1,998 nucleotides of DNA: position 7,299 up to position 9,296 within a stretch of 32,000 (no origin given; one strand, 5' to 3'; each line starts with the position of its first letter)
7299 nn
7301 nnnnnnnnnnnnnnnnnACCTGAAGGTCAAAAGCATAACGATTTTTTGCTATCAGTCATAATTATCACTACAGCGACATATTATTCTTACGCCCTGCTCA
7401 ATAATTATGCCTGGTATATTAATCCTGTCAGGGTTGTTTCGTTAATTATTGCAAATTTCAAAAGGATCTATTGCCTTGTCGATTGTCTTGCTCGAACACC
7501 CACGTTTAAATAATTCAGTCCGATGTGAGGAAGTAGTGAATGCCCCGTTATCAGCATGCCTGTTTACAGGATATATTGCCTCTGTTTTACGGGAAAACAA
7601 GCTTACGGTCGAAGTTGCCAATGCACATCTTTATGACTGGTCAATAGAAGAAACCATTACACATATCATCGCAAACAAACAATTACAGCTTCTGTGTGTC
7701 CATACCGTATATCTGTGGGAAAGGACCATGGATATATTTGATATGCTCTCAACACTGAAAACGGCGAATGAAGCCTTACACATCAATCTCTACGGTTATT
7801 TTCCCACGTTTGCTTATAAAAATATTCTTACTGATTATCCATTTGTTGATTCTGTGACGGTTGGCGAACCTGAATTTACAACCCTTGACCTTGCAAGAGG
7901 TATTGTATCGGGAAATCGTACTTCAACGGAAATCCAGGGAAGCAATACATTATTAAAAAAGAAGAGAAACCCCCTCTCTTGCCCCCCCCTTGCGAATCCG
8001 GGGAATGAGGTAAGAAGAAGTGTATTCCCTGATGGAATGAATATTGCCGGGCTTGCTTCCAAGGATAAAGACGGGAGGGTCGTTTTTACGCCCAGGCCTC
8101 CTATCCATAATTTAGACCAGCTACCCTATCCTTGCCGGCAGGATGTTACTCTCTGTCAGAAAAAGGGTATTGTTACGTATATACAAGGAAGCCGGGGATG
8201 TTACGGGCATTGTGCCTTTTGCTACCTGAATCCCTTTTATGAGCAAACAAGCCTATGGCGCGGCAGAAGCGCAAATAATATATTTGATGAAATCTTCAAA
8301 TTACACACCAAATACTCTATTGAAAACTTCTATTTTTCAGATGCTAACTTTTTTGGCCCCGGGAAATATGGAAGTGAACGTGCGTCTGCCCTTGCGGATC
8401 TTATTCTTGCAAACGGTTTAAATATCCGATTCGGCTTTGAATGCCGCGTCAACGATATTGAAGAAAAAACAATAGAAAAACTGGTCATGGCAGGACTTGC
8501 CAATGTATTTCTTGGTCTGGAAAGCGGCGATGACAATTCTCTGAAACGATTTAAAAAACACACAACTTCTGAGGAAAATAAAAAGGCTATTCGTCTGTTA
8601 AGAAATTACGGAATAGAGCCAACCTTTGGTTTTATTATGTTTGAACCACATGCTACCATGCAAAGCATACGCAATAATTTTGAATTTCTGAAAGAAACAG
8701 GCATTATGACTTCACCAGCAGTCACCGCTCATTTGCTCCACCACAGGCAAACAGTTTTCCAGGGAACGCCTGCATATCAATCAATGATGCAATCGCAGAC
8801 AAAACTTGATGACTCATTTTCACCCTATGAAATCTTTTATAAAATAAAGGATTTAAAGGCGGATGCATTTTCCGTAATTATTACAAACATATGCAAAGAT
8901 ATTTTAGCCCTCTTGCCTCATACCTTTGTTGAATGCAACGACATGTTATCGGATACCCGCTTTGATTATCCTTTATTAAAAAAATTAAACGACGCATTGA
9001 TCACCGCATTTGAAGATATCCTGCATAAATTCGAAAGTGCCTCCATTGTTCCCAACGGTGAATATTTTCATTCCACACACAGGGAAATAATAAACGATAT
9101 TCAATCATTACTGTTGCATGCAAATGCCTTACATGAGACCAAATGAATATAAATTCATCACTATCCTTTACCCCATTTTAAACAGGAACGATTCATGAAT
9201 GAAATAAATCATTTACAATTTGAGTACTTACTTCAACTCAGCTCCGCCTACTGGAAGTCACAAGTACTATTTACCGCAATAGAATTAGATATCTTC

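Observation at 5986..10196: ThiC-family gene, class B radical SAM and family-2 O-methyltransferase form a bza-like cluster (anaerobic benzimidazole lower-ligand synthesis)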

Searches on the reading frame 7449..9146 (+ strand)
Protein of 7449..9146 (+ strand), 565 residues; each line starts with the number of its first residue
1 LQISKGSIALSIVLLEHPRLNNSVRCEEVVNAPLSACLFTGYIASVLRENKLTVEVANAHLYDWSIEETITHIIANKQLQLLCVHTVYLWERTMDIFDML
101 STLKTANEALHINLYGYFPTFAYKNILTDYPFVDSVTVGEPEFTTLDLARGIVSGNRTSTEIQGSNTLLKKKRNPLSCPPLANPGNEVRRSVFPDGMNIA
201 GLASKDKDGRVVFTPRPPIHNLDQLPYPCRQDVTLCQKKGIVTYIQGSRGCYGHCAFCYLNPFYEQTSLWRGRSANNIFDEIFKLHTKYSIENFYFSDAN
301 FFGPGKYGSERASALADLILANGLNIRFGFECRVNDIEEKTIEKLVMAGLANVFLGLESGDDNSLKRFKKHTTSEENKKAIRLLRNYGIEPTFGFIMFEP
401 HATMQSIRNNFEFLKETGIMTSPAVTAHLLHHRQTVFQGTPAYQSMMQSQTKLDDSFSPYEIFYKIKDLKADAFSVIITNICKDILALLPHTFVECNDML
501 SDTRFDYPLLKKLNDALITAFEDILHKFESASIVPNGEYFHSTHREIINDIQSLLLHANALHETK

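Call 3: search_protein_families(library=pfam, proteins=[window:7449-9146:+])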
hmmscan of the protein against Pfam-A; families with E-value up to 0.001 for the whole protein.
window:7449-9146:+ (565 aa): 1 family
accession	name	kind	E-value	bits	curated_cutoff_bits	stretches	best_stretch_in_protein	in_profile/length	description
PF04055.27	Radical_SAM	-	1.9e-18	67.6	29.5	1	248-414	4-166/166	Radical SAM superfamily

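Call 4: search_protein_families(library=ncbifam, proteins=[window:7449-9146:+])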
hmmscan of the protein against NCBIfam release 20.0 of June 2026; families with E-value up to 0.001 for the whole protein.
window:7449-9146:+ (565 aa): 19 families
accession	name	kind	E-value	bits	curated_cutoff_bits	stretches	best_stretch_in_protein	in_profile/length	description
TIGR02026.1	BchE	equivalog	1.2e-29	103.5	481.35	2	197-410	145-358/497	magnesium-protoporphyrin IX monomethyl ester anaerobic oxidative cyclase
TIGR03471.1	HpnJ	equivalog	1.3e-23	83.6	577.6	1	198-421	144-369/472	hopanoid biosynthesis associated radical SAM protein HpnJ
NF040542.1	rSAM_RCCLKC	equivalog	2.7e-23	82.8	450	1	227-456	165-387/423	arsinothricin biosynthesis radical SAM protein ArsL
TIGR03975.1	rSAM_ocin_1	subfamily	1.6e-18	66.6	281.85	1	125-416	174-429/606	RiPP maturation radical SAM C-methyltransferase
TIGR04014.1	B12_SAM_MJ_0865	equivalog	2.3e-17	62.9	360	1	198-416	117-335/434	methyl-coenzyme M reductase glutamine C-methyltransferase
TIGR04479.1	bcpD_PhpK_rSAM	subfamily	3.4e-17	62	600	1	237-418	234-410/504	PhpK family radical SAM P-methyltransferase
TIGR04072.2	rSAM_ladder_B12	equivalog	6.8e-17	61.2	360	1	224-416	162-348/443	lipid biosynthesis B12-binding/radical SAM protein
NF050148.1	rSAM_ApyD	equivalog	9.5e-15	54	750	1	198-444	153-391/645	RiPP biosynthesis radical SAM protein ApyD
NF033070.1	rSAM_AprD4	equivalog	5e-13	48.7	500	1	241-420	195-369/456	AprD4 family radical SAM diol-dehydratase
NF040546.1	rSAM_CUAEP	equivalog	8.3e-13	47.8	500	1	103-421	71-345/468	CUAEP/CCAEP-tail radical SAM (seleno)protein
TIGR04013.1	B12_SAM_MJ_1487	hypoth_equivalog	1.2e-12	47.4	251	1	234-428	143-343/382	TIGR04013 family B12-binding domain/radical SAM domain-containing protein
NF038361.1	rSAM_Sden_1168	equivalog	1.8e-11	43.3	575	1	220-414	248-448/560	Sden_1168 family B12-binding radical SAM P-methyltransferase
TIGR04367.1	HpnR_B12_rSAM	equivalog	1.5e-10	40.2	650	1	244-397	188-333/490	hopanoid C-3 methylase HpnR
NF033712.0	B12_rSAM_KedN5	subfamily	4.8e-09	35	700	1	197-301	144-251/624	KedN5 family methylcobalamin-dependent radical SAM C-methyltransferase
TIGR04385.1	B12_rSAM_cofa1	equivalog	1.6e-08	34.2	450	1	245-415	198-362/438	B12 lower ligand biosynthesis radical SAM protein BzaD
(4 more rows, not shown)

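Call 11: find_homologous_proteins(query=window:7449-9146:+)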
Query window:7449-9146:+ (565 aa): 789 proteins with E <= 0.001 among 8000 candidates; the best 120 are listed.
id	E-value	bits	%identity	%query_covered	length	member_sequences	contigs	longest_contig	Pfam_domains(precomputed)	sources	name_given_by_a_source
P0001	0.0e+0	1192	93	98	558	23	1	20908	PF04055.28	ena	-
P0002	6.6e-241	819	65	97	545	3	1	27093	PF04055.28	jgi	-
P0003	1.3e-239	814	65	97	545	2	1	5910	PF04055.28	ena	-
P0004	3.2e-239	813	65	97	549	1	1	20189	PF04055.28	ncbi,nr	ncbi:MAG: radical SAM protein [Planctomycetes bacterium]|nr:radical SAM protein [Planctomycetota bac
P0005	6.6e-238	809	65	97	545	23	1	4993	PF04055.28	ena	-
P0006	9.3e-236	802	65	98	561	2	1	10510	PF04055.28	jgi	-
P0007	8.5e-233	792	66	92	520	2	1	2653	PF04055.28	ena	-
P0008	6.4e-232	789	64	97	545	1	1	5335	PF04055.28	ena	-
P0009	1.4e-230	784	64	98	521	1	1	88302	PF04055.28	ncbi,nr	ncbi:MAG: radical SAM protein [Candidatus Kuenenia sp.]|nr:radical SAM protein [Candidatus Kuenenia 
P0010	5.0e-230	783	63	97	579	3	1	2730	PF04055.28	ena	-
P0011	1.2e-229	781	64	97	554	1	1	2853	PF04055.28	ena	-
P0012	8.5e-229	779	63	97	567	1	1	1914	PF04055.28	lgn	-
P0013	1.5e-228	778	63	97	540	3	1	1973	PF04055.28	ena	-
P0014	9.9e-228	775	64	93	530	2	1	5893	PF04055.28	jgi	jgi:radical SAM superfamily enzyme YgiQ (UPF0313 family)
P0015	1.1e-226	772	64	98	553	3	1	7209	PF04055.28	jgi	-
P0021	1.2e-223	762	62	98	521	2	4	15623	PF04055.28,PF02310.25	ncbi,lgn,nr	ncbi:MAG: radical SAM protein [Planctomycetes bacterium]|nr:radical SAM protein [Planctomycetota bac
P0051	6.4e-211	720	60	97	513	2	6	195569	PF04055.28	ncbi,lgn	ncbi:MAG: radical SAM protein [Candidatus Brocadia sp.]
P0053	1.8e-210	718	58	96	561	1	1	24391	PF04055.28,PF02310.25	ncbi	-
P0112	1.6e-142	494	48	92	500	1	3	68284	PF04055.28,PF02310.25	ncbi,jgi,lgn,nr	ncbi:MAG: radical SAM protein [Candidatus Scalindua sp.]|jgi:radical SAM superfamily enzyme YgiQ (UP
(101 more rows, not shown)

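Call 14: find_encoding_contigs(protein=P0112, flank=10000, max_places=2)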
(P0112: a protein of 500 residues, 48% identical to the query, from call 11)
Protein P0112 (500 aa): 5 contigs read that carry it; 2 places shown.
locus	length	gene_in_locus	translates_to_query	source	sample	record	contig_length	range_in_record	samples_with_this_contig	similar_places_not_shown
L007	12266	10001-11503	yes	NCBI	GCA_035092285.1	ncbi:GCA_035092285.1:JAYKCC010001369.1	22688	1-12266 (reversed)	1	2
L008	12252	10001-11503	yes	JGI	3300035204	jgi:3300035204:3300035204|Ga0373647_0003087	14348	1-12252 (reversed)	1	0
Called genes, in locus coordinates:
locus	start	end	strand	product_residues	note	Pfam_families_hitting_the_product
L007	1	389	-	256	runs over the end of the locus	PF00142:Fer4_NifH (weak), PF01656:CbiA, PF02374:ArsA_ATPase, PF10609:ParA (weak), PF13614:AAA_31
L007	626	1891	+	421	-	PF00702:Hydrolase (faint), PF12710:HAD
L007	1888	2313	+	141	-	PF03652:RuvX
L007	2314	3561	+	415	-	PF01136:Peptidase_U32, PF16325:Peptidase_U32_C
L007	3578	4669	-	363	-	PF01075:Glyco_transf_9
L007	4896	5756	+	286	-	PF06293:Kdo, PF00069:Pkinase (weak)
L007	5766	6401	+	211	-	PF02660:G3P_acyltransf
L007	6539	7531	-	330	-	PF00490:ALAD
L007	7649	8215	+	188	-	PF12917:YfbR-like, PF13023:HD_3, PF01966:HD (weak)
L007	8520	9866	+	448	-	PF01964:ThiC_Rad_SAM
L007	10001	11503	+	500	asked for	PF02310:B12-binding (weak), PF04055:Radical_SAM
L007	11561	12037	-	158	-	PF18902:DUF5658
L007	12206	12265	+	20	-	?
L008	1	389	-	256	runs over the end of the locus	PF00142:Fer4_NifH (weak), PF01656:CbiA, PF02374:ArsA_ATPase, PF10609:ParA (weak), PF13614:AAA_31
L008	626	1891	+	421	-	PF00702:Hydrolase (faint), PF12710:HAD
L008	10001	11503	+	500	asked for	PF02310:B12-binding (weak), PF04055:Radical_SAM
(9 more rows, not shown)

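Call 15: find_encoding_contigs(protein=P0051, flank=10000, max_places=2)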
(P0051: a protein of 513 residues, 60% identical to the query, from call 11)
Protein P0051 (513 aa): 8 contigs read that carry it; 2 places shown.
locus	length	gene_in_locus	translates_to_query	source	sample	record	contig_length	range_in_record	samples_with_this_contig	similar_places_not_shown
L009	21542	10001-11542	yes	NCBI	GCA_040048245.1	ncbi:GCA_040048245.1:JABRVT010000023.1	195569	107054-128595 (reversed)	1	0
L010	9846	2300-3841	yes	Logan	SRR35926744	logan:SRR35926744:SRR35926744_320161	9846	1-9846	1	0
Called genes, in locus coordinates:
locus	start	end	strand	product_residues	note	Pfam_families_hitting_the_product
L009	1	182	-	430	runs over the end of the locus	PF13167:GTP-bdg_N, PF16360:GTP-bdg_M, PF03193:RsgA_GTPase (faint), PF02421:FeoB_N (weak), PF01926:MMR_HSR1, PF16897:MMR_HSR1_Xtn (weak)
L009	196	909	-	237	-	PF13549:ATP-grasp_5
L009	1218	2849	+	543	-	PF06293:Kdo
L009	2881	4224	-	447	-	PF00860:Xan_ur_permease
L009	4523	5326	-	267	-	PF01503:PRA-PH (faint), PF03819:MazG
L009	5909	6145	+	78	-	PF01909:NTP_transf_2, PF18765:Polbeta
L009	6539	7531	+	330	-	PF00490:ALAD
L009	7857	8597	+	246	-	PF05168:HEPN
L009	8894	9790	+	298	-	PF01887:SAM_HAT_N, PF20257:SAM_HAT_C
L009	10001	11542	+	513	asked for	PF04055:Radical_SAM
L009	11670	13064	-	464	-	PF00753:Lactamase_B, PF16661:Lactamase_B_6 (weak), PF10996:Beta-Casp, PF07521:RMMBL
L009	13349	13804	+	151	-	-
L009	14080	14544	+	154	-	-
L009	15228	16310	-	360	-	PF06050:HGD-D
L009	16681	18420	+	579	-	PF00501:AMP-binding, PF13193:AMP-binding_C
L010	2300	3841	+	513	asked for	PF04055:Radical_SAM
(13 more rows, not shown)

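Call 42: find_related_loci(query=window:7476-9146:+, collection=genome_contigs, flank=10000)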
Query window:7476-9146:+ (556 aa) in genome_contigs; peptide patterns used: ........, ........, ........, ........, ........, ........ (x = any residue, [..] = any of these).
66 stretches matched a pattern; 3 encode a relative of the query (tblastn E <= 1e-3); 2 distinct loci.
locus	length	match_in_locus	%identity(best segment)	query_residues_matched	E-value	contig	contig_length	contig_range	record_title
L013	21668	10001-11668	94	1-556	0e+0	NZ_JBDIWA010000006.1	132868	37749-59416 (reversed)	MAG: Candidatus Kuenenia sp. isolate Bin_40 NODE_99_length_132868_cov_16.596764, whole genome shotgun sequence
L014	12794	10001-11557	62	1-556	0e+0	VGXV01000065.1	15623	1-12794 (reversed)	MAG: Planctomycetota bacterium isolate K_DeepCast_100m_m2_328 K_DeepCast_100m_m2_328_Ga0194127_10005111, whole genome sh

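Call 54: search_protein_families(library=pfam, proteins=[P0112, P0021, P0053], max_evalue=1)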
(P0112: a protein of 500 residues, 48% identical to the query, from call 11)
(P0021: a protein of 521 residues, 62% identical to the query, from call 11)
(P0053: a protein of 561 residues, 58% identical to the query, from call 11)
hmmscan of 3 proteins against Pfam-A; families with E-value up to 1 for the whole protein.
P0112 (500 aa): 2 families
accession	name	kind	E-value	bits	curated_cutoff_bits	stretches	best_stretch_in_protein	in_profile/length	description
PF04055.27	Radical_SAM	-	1.4e-15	58.3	29.5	1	206-373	3-166/166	Radical SAM superfamily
PF02310.24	B12-binding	-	5.7e-06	26.6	32.1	1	33-138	19-120/121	B12 binding domain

P0021 (521 aa): 2 families
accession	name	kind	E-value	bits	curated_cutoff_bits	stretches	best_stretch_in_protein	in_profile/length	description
PF04055.27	Radical_SAM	-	4.4e-18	66.5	29.5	1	203-369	4-166/166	Radical SAM superfamily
PF02310.24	B12-binding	-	1.1e-07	32.1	32.1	1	33-138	19-120/121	B12 binding domain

P0053 (561 aa): 2 families
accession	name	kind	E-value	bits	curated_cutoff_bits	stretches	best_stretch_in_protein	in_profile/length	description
PF04055.27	Radical_SAM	-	2.2e-18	67.4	29.5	1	256-422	4-166/166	Radical SAM superfamily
PF02310.24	B12-binding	-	1.8e-06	28.2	32.1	1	33-132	19-114/121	B12 binding domain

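Call 58: search_solved_structures(query=window:7476-9146:+, max_evalue=0.01)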
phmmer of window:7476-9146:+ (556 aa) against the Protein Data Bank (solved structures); distinct sequences matched with E-value up to 0.01: 3.
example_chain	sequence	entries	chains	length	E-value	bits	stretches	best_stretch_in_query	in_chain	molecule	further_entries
5ul2_A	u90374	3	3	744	9.3e-20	73.7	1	190-415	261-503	OxsB protein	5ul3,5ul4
6fd2_B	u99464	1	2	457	2.4e-09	39.3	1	229-412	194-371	Putative apramycin biosynthetic oxidoreductase 4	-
9ccb_A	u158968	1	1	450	1.2e-07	33.8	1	186-394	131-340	Radical SAM core domain-containing protein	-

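Call 74: predict_structure(alignment_id=A2)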
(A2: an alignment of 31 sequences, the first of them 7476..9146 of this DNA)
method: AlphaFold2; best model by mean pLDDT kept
length: 556 residues; sequences in the alignment: 31
mean_pLDDT: 77.9   pTM: 0.78
mean pLDDT of the five models: 77.9, 77.2, 75.0, 74.0, 71.8
residues with pLDDT >= 90: 212; 70-90: 208; 50-70: 57; < 50: 79
segments of 3 or more residues with pLDDT < 50: 15-27, 148-183, 243-248, 442-447, 485-495, 552-556
pLDDT, mean of each block of 10 residues (from residue 1): 85 48 49 93 92 90 85 80 77 92 83 83 90 92 65 27 28 30 58 89 86 88 85 81 50 56 90 95 85 82 95 95 82 95 88 89 89 93 87 95 95 88 81 73 49 82 92 86 46 52 90 93 79 86 77 39
secondary structure, 60 per line:
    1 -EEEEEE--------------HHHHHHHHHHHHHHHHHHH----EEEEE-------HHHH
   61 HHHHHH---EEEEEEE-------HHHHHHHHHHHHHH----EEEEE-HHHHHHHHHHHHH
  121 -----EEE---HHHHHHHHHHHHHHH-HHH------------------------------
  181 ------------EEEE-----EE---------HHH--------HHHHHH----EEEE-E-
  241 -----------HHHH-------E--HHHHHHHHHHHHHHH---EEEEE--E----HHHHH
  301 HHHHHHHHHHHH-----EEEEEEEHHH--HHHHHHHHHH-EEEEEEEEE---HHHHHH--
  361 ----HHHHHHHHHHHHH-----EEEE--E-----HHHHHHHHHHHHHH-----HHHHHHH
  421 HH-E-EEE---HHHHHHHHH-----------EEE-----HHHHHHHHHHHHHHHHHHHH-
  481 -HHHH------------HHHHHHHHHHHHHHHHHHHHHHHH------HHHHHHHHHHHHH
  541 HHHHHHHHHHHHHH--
elements in order: E2-7 H22-40 E45-49 H57-66 E70-76 H84-97 E102-106 H108-120 E126-128 H132-146 E193-196 H224-229 E234-237 H252-255 H266-280 E284-288 H296-312 E318-324 H330-339 E341-349 H353-358 H365-377 E383-386 H395-408 H414-422 E426-428 H432-440 E452-454 H460-479 H482-485 H498-521 H528-554

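Call 81: fold_search(model_id=the predicted structure, library=pdb)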
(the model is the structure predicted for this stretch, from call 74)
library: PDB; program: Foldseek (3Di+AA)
matches with E <= 10: 1497; with E <= 0.001: 47
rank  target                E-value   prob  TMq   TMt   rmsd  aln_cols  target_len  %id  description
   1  5ul4                  5.3e-23  1.00  0.71  0.56   6.4       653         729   17  Structure of Cobalamin-dependent S-adenosylmethionine radical enzyme OxsB with aqua-cobalamin and S-adenosylmethionine b (released 2017-04-19)
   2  5ul2                  3.2e-22  1.00  0.68  0.53   6.6       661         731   17  Structure of Apo, SeMet-labeled Cobalamin-dependent S-adenosylmethionine radical enzyme OxsB (released 2017-04-19)
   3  5ul3                  3.2e-22  1.00  0.62  0.49  12.7       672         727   16  Structure of Cobalamin-dependent S-adenosylmethionine radical enzyme OxsB with aqua-cobalamin bound (released 2017-04-19)
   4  6fd2_B                2.7e-16  1.00  0.60  0.72   5.4       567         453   16  Radical SAM 1,2-diol dehydratase AprD4 in complex with its substrate paromamine (released 2018-01-17)
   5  6wtf_A                4.5e-16  1.00  0.58  0.60  11.6       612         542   13  Structure of radical S-adenosylmethionine methyltransferase, TsrM, from Kitasatospora setae with tryptophan substrate  (released 2020-12-23)
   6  6fd2_A                5.0e-16  1.00  0.59  0.71   5.4       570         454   16  Radical SAM 1,2-diol dehydratase AprD4 in complex with its substrate paromamine (released 2018-01-17)
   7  6wtf_B                6.2e-16  1.00  0.57  0.59  11.2       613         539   13  Structure of radical S-adenosylmethionine methyltransferase, TsrM, from Kitasatospora setae with tryptophan substrate  (released 2020-12-23)
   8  6wte_B                1.5e-15  1.00  0.57  0.60  11.3       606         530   15  Structure of radical S-adenosylmethionine methyltransferase, TsrM, from Kitasatospora setae with cobalamin and [4Fe-4S (released 2020-12-23)
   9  6wte_A                2.7e-15  1.00  0.57  0.56  11.2       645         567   14  Structure of radical S-adenosylmethionine methyltransferase, TsrM, from Kitasatospora setae with cobalamin and [4Fe-4S (released 2020-12-23)
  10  9ccb                  8.7e-15  1.00  0.51  0.66   9.2       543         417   15  X-ray crystal structure of methyl-coenzyme M reductase glutamine methylase (MgmA) from Methanothermobacter marburgensis  (released 2025-01-01)
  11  7kdy_A                8.7e-15  1.00  0.53  0.46  10.2       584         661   15  Crystal structure of Streptomyces tokunonesis TokK with hydroxycobalamin, 5'-deoxyadenosine, methionine, and (2R)-pant (released 2022-01-12)
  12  7kdx_B                9.7e-15  1.00  0.56  0.48   9.5       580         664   16  Crystal structure of Streptomyces tokunonesis TokK with hydroxycobalamin, 5'-deoxyadenosine, and methionine (released 2022-01-12)
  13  9n1d                  1.1e-14  1.00  0.56  0.51  10.9       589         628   15  Crystal structure of CysS from Corallococcus sp. CA054B with 5'-deoxyadenosine and methionine bound (released 2026-01-28)
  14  7kdx_A                1.5e-14  1.00  0.55  0.48   9.4       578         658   16  Crystal structure of Streptomyces tokunonesis TokK with hydroxycobalamin, 5'-deoxyadenosine, and methionine (released 2022-01-12)
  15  7kdy_B                2.4e-14  1.00  0.54  0.46  10.9       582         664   16  Crystal structure of Streptomyces tokunonesis TokK with hydroxycobalamin, 5'-deoxyadenosine, methionine, and (2R)-pant (released 2022-01-12)
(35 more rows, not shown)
